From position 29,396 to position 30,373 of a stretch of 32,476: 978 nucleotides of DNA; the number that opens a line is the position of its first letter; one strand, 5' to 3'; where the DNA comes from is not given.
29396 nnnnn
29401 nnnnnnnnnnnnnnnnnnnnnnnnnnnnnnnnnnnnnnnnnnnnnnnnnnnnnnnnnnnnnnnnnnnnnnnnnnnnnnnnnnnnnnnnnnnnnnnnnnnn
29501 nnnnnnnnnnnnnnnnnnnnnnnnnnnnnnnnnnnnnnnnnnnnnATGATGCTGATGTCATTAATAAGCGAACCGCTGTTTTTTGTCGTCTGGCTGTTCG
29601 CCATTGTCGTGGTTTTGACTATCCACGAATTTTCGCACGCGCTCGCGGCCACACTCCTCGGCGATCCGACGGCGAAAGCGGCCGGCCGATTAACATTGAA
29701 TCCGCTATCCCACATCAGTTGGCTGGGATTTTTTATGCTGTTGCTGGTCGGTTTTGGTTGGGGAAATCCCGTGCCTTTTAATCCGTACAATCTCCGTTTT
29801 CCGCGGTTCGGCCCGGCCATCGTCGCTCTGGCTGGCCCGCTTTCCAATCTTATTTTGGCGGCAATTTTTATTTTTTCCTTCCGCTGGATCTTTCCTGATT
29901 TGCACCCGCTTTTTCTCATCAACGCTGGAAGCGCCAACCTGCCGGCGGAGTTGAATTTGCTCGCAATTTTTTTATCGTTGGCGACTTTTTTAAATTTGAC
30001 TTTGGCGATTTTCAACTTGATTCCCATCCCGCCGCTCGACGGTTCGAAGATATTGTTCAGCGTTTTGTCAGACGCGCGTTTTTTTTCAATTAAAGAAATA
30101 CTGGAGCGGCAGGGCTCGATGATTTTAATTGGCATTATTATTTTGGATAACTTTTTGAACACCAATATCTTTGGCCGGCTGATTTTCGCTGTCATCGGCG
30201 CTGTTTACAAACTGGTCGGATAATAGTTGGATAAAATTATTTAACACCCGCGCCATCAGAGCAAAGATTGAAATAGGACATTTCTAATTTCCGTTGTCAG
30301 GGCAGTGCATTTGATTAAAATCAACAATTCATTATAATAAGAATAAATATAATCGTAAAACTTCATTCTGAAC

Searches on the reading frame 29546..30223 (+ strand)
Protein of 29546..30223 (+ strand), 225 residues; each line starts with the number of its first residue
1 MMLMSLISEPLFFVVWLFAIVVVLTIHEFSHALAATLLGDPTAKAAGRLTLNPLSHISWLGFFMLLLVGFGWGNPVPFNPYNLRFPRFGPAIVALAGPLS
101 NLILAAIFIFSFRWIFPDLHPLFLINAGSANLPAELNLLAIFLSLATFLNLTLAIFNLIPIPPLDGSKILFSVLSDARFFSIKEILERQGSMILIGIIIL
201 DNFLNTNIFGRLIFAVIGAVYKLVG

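Call 5: search_protein_families(library=pfam, proteins=[window:29546-30223:+], max_evalue=0.1)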
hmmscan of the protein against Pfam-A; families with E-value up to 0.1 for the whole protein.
window:29546-30223:+ (225 aa): 2 families
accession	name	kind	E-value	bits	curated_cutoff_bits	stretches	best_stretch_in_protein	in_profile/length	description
PF02163.28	Peptidase_M50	-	1.7e-14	54.2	27.2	2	139-195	159-219/221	Peptidase family M50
PF13398.12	Peptidase_M50B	-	0.0076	16.4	26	1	14-40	15-41/201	Peptidase M50B-like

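Call 104: find_encoding_contigs(protein=window:29546-30223:+, flank=8000, max_places=6)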
Protein window:29546-30223:+ (225 aa): no gene with exactly this product is on record in the collection.
